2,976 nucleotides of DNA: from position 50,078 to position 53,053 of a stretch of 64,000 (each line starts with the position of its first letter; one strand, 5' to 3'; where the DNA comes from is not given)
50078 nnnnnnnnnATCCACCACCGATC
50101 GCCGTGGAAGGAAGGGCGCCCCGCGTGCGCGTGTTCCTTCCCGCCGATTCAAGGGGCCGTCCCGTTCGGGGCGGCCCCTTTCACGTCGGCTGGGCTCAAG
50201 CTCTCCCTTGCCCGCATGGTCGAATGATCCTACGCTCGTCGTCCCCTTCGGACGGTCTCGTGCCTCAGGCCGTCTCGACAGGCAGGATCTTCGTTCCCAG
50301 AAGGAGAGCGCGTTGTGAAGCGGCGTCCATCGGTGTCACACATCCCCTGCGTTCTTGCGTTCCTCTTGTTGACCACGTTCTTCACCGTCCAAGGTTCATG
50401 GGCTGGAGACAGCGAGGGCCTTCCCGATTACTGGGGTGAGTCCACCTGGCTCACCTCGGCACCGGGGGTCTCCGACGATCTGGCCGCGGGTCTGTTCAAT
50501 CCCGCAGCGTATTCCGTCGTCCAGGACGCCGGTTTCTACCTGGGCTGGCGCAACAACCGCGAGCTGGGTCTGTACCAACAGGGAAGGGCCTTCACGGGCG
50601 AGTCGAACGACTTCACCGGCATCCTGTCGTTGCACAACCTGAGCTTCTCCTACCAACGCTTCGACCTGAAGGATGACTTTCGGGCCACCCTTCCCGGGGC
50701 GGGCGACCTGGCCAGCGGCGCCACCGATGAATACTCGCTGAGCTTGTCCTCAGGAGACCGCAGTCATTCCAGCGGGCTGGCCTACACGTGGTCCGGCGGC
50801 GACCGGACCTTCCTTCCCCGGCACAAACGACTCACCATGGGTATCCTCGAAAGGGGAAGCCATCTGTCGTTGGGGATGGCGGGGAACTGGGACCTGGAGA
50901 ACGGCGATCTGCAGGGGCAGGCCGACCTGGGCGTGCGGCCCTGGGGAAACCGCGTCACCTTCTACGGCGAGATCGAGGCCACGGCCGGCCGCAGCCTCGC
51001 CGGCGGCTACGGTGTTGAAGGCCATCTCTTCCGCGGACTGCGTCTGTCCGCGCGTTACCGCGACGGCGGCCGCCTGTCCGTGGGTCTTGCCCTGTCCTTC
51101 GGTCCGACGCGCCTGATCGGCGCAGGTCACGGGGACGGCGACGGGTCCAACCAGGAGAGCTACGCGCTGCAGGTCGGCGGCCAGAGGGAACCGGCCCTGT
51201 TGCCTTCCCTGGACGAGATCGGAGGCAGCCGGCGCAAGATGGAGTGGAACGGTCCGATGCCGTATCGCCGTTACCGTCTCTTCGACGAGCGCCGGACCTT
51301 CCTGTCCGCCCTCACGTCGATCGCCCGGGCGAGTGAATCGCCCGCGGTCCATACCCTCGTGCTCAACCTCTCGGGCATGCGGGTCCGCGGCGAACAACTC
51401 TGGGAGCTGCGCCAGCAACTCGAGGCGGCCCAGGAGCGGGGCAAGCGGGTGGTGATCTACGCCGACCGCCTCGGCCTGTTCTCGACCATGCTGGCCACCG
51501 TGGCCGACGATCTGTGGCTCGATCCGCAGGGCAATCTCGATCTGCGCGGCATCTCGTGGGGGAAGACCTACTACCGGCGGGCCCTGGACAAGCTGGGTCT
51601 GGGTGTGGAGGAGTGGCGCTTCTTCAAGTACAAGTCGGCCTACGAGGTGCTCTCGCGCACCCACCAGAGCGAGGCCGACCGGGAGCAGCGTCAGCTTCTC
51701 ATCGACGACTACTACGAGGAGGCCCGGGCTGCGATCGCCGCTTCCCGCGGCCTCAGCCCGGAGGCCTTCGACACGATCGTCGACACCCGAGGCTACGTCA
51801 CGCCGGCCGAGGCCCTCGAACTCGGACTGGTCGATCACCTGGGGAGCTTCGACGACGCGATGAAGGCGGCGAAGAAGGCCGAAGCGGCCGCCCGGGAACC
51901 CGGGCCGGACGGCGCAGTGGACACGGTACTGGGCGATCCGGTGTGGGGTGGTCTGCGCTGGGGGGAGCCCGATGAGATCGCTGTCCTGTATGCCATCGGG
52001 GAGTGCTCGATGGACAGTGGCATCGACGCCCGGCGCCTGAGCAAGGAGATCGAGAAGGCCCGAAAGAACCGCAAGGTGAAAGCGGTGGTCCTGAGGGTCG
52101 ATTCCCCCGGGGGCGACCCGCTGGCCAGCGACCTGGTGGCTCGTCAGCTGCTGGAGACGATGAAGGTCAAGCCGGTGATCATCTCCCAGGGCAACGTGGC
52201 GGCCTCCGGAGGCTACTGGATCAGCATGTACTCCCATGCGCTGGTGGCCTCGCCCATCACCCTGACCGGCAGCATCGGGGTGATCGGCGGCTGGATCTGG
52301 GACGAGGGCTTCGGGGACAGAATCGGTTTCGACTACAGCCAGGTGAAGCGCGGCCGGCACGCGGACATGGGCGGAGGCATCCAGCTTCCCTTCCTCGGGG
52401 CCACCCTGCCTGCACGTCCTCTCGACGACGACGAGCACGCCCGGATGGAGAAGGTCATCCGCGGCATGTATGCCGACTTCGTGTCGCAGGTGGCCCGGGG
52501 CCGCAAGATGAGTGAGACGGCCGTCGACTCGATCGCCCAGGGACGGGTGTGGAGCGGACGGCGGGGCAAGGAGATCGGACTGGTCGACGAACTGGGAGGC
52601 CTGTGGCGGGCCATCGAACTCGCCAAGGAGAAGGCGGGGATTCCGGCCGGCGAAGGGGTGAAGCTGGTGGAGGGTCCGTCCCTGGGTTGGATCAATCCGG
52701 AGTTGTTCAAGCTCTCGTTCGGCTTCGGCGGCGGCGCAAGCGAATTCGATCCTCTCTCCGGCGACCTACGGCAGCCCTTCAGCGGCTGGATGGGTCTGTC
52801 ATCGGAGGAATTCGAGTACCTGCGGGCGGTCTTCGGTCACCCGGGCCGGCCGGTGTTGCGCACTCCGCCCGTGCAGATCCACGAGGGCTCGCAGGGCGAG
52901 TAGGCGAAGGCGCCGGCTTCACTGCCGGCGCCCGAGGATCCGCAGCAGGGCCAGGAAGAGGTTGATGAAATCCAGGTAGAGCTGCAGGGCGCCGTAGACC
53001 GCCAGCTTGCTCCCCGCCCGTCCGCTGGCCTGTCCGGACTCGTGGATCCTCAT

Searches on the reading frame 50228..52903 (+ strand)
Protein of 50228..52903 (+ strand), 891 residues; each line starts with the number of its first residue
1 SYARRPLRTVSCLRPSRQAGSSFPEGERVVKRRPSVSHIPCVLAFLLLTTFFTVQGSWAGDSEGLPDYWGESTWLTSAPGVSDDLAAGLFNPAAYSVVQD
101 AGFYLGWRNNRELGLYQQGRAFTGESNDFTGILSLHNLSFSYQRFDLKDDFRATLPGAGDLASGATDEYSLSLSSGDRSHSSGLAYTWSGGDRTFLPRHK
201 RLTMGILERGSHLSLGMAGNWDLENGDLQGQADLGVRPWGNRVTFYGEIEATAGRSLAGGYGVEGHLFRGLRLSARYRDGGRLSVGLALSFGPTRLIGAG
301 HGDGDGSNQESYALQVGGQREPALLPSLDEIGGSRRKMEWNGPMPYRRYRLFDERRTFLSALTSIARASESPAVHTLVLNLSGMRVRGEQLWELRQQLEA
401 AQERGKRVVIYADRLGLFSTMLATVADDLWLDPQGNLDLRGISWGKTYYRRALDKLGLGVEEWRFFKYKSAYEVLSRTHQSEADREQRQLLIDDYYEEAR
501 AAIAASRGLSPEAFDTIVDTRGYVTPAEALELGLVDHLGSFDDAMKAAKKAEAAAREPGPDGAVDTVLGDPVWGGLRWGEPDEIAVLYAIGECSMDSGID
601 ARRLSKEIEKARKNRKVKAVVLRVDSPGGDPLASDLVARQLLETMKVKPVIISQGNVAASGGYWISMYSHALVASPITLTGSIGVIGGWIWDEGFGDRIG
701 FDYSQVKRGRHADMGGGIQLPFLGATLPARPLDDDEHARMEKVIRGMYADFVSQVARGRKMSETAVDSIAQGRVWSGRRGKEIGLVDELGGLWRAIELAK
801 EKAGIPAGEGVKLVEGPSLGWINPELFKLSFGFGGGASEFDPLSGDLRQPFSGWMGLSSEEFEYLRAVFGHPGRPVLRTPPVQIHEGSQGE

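Call 47: search_protein_families(library=pfam, proteins=[window:50228-52903:+], max_evalue=0.01)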
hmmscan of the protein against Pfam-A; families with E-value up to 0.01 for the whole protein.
window:50228-52903:+ (891 aa): 2 families
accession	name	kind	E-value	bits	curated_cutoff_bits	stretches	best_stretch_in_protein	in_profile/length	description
PF01343.23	Peptidase_S49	-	2e-59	200.4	24.9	2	646-804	5-152/154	Peptidase family S49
PF25145.1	NfeD1b_N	-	0.0054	16.8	40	1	603-686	18-98/189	NfeD1b, N-terminal domain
